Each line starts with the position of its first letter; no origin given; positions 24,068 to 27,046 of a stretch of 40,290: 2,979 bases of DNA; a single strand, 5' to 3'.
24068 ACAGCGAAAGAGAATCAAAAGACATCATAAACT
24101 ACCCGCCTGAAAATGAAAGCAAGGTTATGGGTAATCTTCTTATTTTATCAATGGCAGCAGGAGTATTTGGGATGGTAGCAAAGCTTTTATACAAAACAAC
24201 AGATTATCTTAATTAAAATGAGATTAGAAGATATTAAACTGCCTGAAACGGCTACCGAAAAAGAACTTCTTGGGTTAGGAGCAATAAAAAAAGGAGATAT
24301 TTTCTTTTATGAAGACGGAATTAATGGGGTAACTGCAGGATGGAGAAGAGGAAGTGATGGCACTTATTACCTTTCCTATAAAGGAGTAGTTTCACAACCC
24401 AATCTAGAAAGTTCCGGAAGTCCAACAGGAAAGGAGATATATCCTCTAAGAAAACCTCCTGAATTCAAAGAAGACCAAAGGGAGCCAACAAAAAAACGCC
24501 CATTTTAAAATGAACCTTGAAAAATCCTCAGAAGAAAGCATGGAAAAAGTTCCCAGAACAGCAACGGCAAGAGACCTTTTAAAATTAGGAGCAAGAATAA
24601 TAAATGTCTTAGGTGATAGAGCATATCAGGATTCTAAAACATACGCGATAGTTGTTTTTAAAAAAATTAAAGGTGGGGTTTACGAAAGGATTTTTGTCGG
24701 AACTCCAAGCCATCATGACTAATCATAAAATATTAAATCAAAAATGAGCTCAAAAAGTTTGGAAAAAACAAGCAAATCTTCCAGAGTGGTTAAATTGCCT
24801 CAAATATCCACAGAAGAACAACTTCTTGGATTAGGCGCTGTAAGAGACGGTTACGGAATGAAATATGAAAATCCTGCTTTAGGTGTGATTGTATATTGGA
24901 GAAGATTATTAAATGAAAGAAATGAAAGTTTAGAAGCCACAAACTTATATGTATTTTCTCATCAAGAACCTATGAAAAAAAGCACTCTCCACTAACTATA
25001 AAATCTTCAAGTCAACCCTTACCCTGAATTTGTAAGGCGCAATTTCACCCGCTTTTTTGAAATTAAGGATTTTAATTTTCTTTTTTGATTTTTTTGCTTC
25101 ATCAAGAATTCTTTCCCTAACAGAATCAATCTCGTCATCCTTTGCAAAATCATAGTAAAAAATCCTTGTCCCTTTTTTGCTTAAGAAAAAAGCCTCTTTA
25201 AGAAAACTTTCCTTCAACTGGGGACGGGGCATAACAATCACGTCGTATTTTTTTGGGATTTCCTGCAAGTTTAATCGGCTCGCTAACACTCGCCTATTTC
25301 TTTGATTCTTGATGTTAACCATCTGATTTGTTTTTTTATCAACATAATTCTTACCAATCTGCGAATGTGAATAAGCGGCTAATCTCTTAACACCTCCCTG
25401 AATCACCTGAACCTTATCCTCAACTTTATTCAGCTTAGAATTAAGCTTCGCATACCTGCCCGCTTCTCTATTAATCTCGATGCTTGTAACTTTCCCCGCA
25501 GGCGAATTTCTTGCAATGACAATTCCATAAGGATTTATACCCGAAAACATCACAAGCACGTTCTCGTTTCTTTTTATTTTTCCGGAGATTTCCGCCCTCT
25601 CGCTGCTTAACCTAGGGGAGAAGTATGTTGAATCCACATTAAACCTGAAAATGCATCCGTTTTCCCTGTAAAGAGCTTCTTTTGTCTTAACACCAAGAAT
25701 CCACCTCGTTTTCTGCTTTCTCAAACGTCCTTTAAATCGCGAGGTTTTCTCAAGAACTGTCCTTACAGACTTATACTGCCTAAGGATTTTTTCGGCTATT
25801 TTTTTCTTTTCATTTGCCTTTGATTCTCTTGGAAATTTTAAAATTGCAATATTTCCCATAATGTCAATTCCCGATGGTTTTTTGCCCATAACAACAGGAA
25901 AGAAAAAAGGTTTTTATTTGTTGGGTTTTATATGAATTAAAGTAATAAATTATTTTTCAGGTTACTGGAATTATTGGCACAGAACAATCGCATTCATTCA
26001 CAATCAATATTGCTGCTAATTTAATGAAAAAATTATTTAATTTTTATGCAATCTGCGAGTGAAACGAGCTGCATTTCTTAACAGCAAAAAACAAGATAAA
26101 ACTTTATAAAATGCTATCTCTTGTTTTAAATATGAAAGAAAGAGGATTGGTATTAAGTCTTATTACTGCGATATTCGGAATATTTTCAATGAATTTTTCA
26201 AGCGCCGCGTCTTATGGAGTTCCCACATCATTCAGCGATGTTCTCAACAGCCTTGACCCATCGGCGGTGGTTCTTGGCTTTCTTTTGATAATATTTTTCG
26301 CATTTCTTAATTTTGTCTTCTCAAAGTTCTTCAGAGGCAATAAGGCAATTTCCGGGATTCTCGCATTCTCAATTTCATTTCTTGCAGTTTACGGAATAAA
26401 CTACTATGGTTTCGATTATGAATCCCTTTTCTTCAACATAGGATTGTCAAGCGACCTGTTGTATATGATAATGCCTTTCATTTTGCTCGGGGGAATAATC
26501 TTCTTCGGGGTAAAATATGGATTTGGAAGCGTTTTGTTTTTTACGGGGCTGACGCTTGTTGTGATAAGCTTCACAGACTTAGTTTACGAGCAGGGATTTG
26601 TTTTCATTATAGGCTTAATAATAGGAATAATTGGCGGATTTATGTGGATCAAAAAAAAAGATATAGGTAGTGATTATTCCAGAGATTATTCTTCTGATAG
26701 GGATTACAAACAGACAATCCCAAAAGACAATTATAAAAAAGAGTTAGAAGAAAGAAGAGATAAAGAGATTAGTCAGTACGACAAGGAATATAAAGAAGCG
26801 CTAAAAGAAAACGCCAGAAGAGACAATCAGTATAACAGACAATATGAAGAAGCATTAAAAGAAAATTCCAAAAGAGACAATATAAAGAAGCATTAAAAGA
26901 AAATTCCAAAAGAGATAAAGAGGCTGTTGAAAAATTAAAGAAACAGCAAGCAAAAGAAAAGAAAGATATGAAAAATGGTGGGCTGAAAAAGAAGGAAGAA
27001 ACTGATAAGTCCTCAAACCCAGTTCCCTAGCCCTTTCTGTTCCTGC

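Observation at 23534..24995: Tight five-gene operon of uncharacterised small proteins, including three tandem paralogs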

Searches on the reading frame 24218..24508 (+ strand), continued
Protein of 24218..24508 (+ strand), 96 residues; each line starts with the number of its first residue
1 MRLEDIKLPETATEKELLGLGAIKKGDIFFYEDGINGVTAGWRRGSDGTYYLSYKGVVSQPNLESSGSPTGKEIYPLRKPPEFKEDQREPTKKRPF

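Call 63: search_protein_families(library=phrogs, proteins=[window:24218-24508:+, L002:7369-8679:+, L013:1731-2021:+, L016:3865-4224:+], max_evalue=0.1)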
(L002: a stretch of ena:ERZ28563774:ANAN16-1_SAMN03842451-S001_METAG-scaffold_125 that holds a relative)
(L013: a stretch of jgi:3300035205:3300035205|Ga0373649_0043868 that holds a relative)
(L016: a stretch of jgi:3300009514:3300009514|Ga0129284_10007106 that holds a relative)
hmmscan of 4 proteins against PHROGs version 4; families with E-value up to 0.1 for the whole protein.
window:24218-24508:+ (96 aa): 1 family
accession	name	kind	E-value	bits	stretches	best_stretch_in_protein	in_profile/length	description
phrog_21793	-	unknown function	0.076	12.9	1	31-59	150-178/482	-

L002:7369-8679:+ (436 aa): 7 families
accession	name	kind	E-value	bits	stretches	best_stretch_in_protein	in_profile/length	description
phrog_7035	-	unknown function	1.1e-19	71.3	1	295-414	486-602/969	-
phrog_2666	-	head and packaging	4.8e-17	62.8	1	303-380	424-499/555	terminase large subunit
phrog_1358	-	moron, auxiliary metabolic gene and host takeover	1.6e-09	36.9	1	273-403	682-801/1382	FtsK/SpoIIIE-like protein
phrog_197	-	moron, auxiliary metabolic gene and host takeover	2.6e-08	34.7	1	304-354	104-154/486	Zot-like toxin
phrog_12531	-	moron, auxiliary metabolic gene and host takeover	0.0005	19.7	1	296-347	373-419/605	FtsK/SpoIIIE-like protein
phrog_11271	-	head and packaging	0.017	16.1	0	303-354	90-140/145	head morphogenesis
phrog_3277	-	DNA, RNA and nucleotide metabolism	0.038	14.8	1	50-100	11-59/168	DnaC-like helicase loader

L013:1731-2021:+ (96 aa): 0 families

L016:3865-4224:+ (119 aa): 0 families

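Call 69: search_protein_families(library=pfam, proteins=[L013:1731-2021:+, L016:3865-4224:+, L032:5472-5729:+, L097:8349-8621:+, L017:1686-2660:+, L016:2520-3149:+, L016:3159-3584:+, L020:3489-3881:+, L021:4587-5171:+, L018:2-421:+], max_evalue=0.1)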
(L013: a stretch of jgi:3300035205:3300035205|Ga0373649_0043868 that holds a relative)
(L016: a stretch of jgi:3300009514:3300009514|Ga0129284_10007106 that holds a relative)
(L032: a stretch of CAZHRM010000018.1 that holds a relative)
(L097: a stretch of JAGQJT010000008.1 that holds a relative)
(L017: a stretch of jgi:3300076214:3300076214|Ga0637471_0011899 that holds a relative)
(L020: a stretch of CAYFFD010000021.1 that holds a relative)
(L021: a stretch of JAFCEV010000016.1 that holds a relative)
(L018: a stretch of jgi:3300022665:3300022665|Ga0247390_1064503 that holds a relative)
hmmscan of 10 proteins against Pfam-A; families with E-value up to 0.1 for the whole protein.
L013:1731-2021:+ (96 aa): 0 families

L016:3865-4224:+ (119 aa): 0 families

L032:5472-5729:+ (85 aa): 1 family
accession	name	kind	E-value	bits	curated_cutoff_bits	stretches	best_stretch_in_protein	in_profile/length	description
PF11007.13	CotJA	-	0.00039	20.7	25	1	8-22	19-33/35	Spore coat associated protein JA (CotJA)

L097:8349-8621:+ (90 aa): 0 families

L017:1686-2660:+ (324 aa): 2 families
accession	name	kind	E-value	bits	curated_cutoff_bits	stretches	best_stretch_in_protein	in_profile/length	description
PF13365.12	Trypsin_2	-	4e-05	24.8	27.6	1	82-266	4-139/144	Trypsin-like peptidase domain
PF00089.32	Trypsin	-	0.029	14.6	20.6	0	82-138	30-96/220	Trypsin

L016:2520-3149:+ (209 aa): 0 families

L016:3159-3584:+ (141 aa): 0 families

L020:3489-3881:+ (130 aa): 0 families

L021:4587-5171:+ (194 aa): 1 family
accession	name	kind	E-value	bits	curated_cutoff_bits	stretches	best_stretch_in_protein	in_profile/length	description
PF04473.18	DUF553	-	0.017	15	20.5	1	37-108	52-115/140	Transglutaminase-like domain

L018:2-421:+ (139 aa): 0 families
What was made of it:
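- L017 has a secreted trypsin-like protease at the g1 position (call 69).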

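Call 82: search_solved_structures(query=A3, max_evalue=5)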
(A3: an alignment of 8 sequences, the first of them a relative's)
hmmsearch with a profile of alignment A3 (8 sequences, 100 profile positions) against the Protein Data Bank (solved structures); distinct sequences matched with E-value up to 5: 12.
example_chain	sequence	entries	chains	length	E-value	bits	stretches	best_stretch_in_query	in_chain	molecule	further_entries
1dvo_A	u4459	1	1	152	0.15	15.4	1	23-63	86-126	FERTILITY INHIBITION PROTEIN O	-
9ijj_4Z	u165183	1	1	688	0.95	12.9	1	4-49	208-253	G protein-coupled receptor kinase 3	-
5uuu_A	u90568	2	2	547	1.5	12.3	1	4-49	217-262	Beta-adrenergic receptor kinase 1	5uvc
4mk0_A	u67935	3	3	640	1.5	12.2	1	4-49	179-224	Beta-adrenergic receptor kinase 1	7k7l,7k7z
5he1_A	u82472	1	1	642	1.5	12.2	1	4-49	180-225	Beta-adrenergic receptor kinase 1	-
5ukk_A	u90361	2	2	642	1.5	12.2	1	4-49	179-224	Beta-adrenergic receptor kinase 1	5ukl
5he3_A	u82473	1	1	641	1.6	12.2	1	4-49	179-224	Beta-adrenergic receptor kinase 1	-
5he0_A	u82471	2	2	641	1.6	12.2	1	4-49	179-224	Beta-adrenergic receptor kinase 1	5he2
3krw_A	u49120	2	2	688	1.7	12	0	4-49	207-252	Beta-adrenergic receptor kinase 1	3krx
6c2y_A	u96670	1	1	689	1.8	12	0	4-49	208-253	Beta-adrenergic receptor kinase 1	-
3cik_A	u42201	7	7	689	1.8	12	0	4-49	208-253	Beta-adrenergic receptor kinase 1 | G-protein coupled receptor kinase 2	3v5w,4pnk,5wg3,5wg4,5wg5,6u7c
7pwd_A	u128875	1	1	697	1.8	12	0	4-49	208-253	Beta-adrenergic receptor kinase 1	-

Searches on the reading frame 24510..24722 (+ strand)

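Call 4: search_protein_families(library=pfam, proteins=[window:24510-24722:+], max_evalue=1)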
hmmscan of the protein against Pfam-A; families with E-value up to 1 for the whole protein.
window:24510-24722:+ (70 aa): 1 family
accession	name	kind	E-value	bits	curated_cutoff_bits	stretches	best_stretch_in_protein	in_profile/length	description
PF17867.7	AAA_lid_7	-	0.0069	17.1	22.7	1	5-46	31-78/106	Midasin AAA lid domain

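Call 12: search_protein_families(library=ncbifam, proteins=[window:24510-24722:+], max_evalue=1)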
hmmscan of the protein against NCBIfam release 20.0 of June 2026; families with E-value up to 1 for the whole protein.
window:24510-24722:+ (70 aa): 0 families

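Call 62: search_protein_families(library=padloc, proteins=[window:24510-24722:+], max_evalue=0.1)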
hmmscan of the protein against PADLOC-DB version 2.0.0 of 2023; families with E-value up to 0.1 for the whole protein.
window:24510-24722:+ (70 aa): 0 families

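Call 63: search_protein_families(library=phrogs, proteins=[window:24510-24722:+], max_evalue=0.1)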
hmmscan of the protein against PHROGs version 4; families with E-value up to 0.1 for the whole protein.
window:24510-24722:+ (70 aa): 0 families

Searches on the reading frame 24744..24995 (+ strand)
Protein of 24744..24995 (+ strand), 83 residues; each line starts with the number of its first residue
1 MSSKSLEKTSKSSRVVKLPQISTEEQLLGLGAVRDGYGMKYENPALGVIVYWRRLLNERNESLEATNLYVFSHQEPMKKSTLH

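Call 4: search_protein_families(library=pfam, proteins=[window:24744-24995:+], max_evalue=1)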
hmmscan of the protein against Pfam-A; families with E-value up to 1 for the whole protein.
window:24744-24995:+ (83 aa): 0 families

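Call 12: search_protein_families(library=ncbifam, proteins=[window:24744-24995:+], max_evalue=1)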
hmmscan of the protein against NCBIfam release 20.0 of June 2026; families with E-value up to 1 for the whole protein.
window:24744-24995:+ (83 aa): 0 families

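Call 48: predict_structure(alignment_id=A5)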
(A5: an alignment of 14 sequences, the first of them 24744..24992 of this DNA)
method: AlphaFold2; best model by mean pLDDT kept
length: 83 residues; sequences in the alignment: 14
mean_pLDDT: 75.0   pTM: 0.57
mean pLDDT of the five models: 75.0, 74.8, 74.3, 73.2, 72.9
residues with pLDDT >= 90: 28; 70-90: 24; 50-70: 16; < 50: 15
segments of 3 or more residues with pLDDT < 50: 1-14
pLDDT, mean of each block of 10 residues (from residue 1): 43 61 91 91 89 78 73 83 50
secondary structure, 60 per line:
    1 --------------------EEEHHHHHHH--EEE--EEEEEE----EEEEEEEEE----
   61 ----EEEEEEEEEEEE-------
elements in order: E21-23 H24-30 E33-35 E38-43 E48-56 E65-76
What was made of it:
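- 24744..24995 (+): g5: 83-aa LGA paralog and the archetype of the family. It ends ...STLH and abuts the trm5 stop codon with 0 nt between them. AF2 model pLDDT 75, core 80-91 (call 48).
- AF2 core pLDDT is 80-91 (call 48). AF2 gives a confident core (call 48).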

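Call 50: fold_search(model_id=the predicted structure, library=pdb)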
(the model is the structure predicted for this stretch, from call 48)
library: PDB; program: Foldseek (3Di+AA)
matches with E <= 10: 235; with E <= 0.001: 0
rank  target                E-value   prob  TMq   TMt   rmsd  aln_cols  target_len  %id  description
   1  7myj_A                1.1e+00  0.08  0.27  0.08   5.3        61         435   15  Structure of full length human AMPK (a2b1g1) in complex with a small molecule activator MSG011 (released 2022-06-29)
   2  7tgn_A                1.2e+00  0.28  0.30  0.05   4.7        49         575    8  Crystal structure of DesD, the desferrioxamine synthetase from the Streptomyces violaceus salmycin biosynthetic pathwa (released 2022-07-06)
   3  2zfd_B                1.3e+00  0.18  0.34  0.26   4.5        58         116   14  The crystal structure of plant specific calcium binding protein AtCBL2 in complex with the regulatory domain of AtCIPK (released 2008-02-19)
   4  9ctu_A                1.6e+00  0.35  0.33  0.16   3.6        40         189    8  Cryo-EM structure of SARS-CoV-2 M (short conformation)bound to C1P (released 2024-11-06)
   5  7tgn_D                1.6e+00  0.23  0.31  0.06   4.4        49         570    8  Crystal structure of DesD, the desferrioxamine synthetase from the Streptomyces violaceus salmycin biosynthetic pathwa (released 2022-07-06)
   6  5e9t_A                1.6e+00  0.18  0.33  0.07   5.5        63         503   14  Crystal structure of GtfA/B complex (released 2016-03-02)
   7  1jc4_A                1.6e+00  0.14  0.27  0.17   8.7        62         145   14  Crystal Structure of Se-Met Methylmalonyl-CoA Epimerase (released 2001-07-11)
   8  7tgn_B                1.7e+00  0.23  0.31  0.06   4.7        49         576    8  Crystal structure of DesD, the desferrioxamine synthetase from the Streptomyces violaceus salmycin biosynthetic pathwa (released 2022-07-06)
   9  3i0u_A                1.7e+00  0.15  0.26  0.12  10.1        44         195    9  Structure of the type III effector/phosphothreonine lyase OspF from Shigella flexneri (released 2009-09-01)
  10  9nz5_D                1.8e+00  0.23  0.30  0.14   4.5        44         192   14  MERSmut-CoV M protein dimer in complex with FAb B (released 2025-10-29)
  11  5u5k                  2.1e+00  0.20  0.31  0.09   4.9        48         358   12  Crystal structure of EED in complex with 3-(3-methoxybenzyl)piperidine hydrochloride (released 2017-01-11)
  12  3w1z_D                2.3e+00  0.16  0.32  0.25   6.7        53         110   21  Heat shock protein 16.0 from Schizosaccharomyces pombe (released 2013-03-13)
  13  9i2d_NB               2.3e+00  0.04  0.22  0.17  12.1        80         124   11  NMT1-NAC bound human RNC with 10 amino acid ARF1-linker (released 2026-02-04)
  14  1jc5_B                2.4e+00  0.12  0.28  0.17   8.9        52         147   17  Crystal Structure of Native Methylmalonyl-CoA Epimerase (released 2001-07-11)
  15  7jfn                  2.4e+00  0.07  0.24  0.06   9.0        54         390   11  Crystal Structure of Leucine-, isoleucine-, valine-, threonine-, and alanine-binding protein from Brucella ovis, closed  (released 2020-07-29)
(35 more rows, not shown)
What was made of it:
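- The CdiI and RelE hits have TM-scores of 0.35-0.38 and E above 2 (call 50).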

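Call 55: fold_search(model_id=the predicted structure, library=viral)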
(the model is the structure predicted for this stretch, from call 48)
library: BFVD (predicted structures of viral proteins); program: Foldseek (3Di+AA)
matches with E <= 10: 629; with E <= 0.001: 0
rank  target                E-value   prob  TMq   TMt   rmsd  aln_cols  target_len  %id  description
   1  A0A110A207            1.9e-01  0.98  0.39  0.46   2.8        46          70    9  Uncharacterized protein [Mycobacterium phage Weiss13]
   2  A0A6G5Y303            2.0e-01  0.57  0.28  0.34   6.5        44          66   18  (no name in the UniProt tables at hand)
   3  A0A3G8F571            2.4e-01  0.54  0.32  0.30   7.5        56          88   14  Uncharacterized protein [Bacillus phage AP631]
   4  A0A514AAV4            3.1e-01  0.51  0.41  0.19  13.1        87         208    9  Uncharacterized protein [Bacillus phage Karezi]
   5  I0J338                3.7e-01  0.35  0.37  0.34   8.6        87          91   14  Uncharacterized protein [Dickeya phage vB-DsoM-LIMEstone1]
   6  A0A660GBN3            5.4e-01  0.51  0.36  0.39  10.0        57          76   16  (no name in the UniProt tables at hand)
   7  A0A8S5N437            5.4e-01  0.18  0.30  0.18  12.7        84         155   13  Uncharacterized protein [Podoviridae sp. ctiJY10]
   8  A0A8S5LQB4            5.8e-01  0.75  0.34  0.49   3.6        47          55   13  Uncharacterized protein [Siphoviridae sp. ctTC45]
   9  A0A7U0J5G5            5.8e-01  0.38  0.35  0.29   6.1        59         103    8  (no name in the UniProt tables at hand)
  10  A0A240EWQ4            5.8e-01  0.35  0.37  0.32   7.7        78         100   17  (no name in the UniProt tables at hand)
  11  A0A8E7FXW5            5.8e-01  0.10  0.24  0.16  10.4        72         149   12  (no name in the UniProt tables at hand)
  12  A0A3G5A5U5            6.1e-01  0.23  0.31  0.04  12.0        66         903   17  Ankyrin repeat-containing protein [Hyperionvirus sp.]
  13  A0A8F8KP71            6.9e-01  0.47  0.36  0.15  11.0        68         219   12  Uncharacterized protein [Clandestinovirus]
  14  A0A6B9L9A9            6.9e-01  0.25  0.33  0.28   8.8        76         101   14  (no name in the UniProt tables at hand)
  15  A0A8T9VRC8            6.9e-01  0.25  0.35  0.07   9.5        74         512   15  (no name in the UniProt tables at hand)
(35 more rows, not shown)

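Call 60: find_related_loci(query=A8, collection=metagenome_contigs, flank=5000)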
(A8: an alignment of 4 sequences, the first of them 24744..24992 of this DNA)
Query A8 (83 aa) in metagenome_contigs; peptide patterns used: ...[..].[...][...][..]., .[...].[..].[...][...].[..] (x = any residue, [..] = any of these).
481 stretches matched a pattern; 1 encode a relative of the query (tblastn E <= 1e-3); 1 distinct loci.
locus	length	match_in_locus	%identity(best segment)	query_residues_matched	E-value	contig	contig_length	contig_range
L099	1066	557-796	58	1-83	8e-26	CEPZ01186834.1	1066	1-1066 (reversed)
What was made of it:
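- Tried and rejected: The metagenome scan for more LGA loci returned one short contig (call 60).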

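Call 62: search_protein_families(library=padloc, proteins=[window:24744-24995:+], max_evalue=0.1)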
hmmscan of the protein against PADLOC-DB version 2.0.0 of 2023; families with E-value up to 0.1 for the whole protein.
window:24744-24995:+ (83 aa): 0 families

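Call 63: search_protein_families(library=phrogs, proteins=[window:24744-24995:+], max_evalue=0.1)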
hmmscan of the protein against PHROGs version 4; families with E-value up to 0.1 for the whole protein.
window:24744-24995:+ (83 aa): 0 families

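Call 81: search_solved_structures(query=A5, max_evalue=5)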
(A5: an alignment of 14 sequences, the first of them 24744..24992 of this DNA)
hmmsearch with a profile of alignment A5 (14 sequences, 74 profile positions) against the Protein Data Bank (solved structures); distinct sequences matched with E-value up to 5: 9.
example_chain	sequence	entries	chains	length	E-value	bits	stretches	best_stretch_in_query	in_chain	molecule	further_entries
2jwu_A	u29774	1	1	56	0.22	14.7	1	2-48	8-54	Gb88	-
2zaj_A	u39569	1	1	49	0.23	14.7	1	41-72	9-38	Membrane-associated guanylate kinase, WW and PDZ domain-containing protein 1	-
2yse_A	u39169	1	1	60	0.27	14.4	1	41-72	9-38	Membrane-associated guanylate kinase, WW and PDZ domain-containing protein 1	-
1zlg_A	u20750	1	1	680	0.35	14.1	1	38-63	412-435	Anosmin 1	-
11ce_A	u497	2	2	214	1.2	12.4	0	14-34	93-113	The protease-Zn (II) complex of Zn5 | Zn5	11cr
11cy_A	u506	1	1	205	1.3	12.3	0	14-32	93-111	ZnO5_baseKO_ES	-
7rmn_A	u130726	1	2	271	1.5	12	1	6-40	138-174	Triosephosphate isomerase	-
1e1h_A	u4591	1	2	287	1.5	12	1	27-55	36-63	BOTULINUM NEUROTOXIN TYPE A LIGHT CHAIN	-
4iwt_A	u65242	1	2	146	4.5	10.5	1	31-70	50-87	Lytic amidase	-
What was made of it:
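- Tried and rejected: PDB profile searches for LGA and CPY found nothing (calls 81, 82).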

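Call 86: find_related_loci(query=A8, collection=viral_contigs, flank=5000)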
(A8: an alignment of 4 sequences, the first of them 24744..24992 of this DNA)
Query A8 (83 aa) in viral_contigs; peptide patterns used: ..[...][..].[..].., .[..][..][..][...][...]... (x = any residue, [..] = any of these).
66 stretches matched a pattern, but none encodes a relative of the query by tblastn (E <= 1e-3).
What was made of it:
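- Tried and rejected: The IMG/VR scan found no LGA (call 86).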

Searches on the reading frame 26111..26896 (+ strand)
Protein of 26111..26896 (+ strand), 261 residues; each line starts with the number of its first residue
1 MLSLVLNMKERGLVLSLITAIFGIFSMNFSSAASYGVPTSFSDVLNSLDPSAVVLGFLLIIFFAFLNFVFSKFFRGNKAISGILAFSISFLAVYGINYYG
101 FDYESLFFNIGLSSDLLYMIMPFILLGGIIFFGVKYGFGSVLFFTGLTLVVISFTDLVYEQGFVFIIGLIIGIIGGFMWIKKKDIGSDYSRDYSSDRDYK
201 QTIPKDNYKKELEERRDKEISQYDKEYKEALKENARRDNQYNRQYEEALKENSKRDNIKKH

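Call 4: search_protein_families(library=pfam, proteins=[window:26111-26896:+], max_evalue=1)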
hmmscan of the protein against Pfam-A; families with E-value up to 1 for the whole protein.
window:26111-26896:+ (261 aa): 3 families
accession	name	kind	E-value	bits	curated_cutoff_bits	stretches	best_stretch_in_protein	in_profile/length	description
PF05106.17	Phage_holin_3_1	-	0.29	12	23.8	1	41-102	7-69/99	Phage holin family (Lysis protein S)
PF11202.14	StiP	-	0.44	10.2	28.7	1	212-255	22-65/245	Tellurite-like stress resistance cysteine protease StiP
PF11342.13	DUF3144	-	0.64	10.9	25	1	209-235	47-73/77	Protein of unknown function (DUF3144)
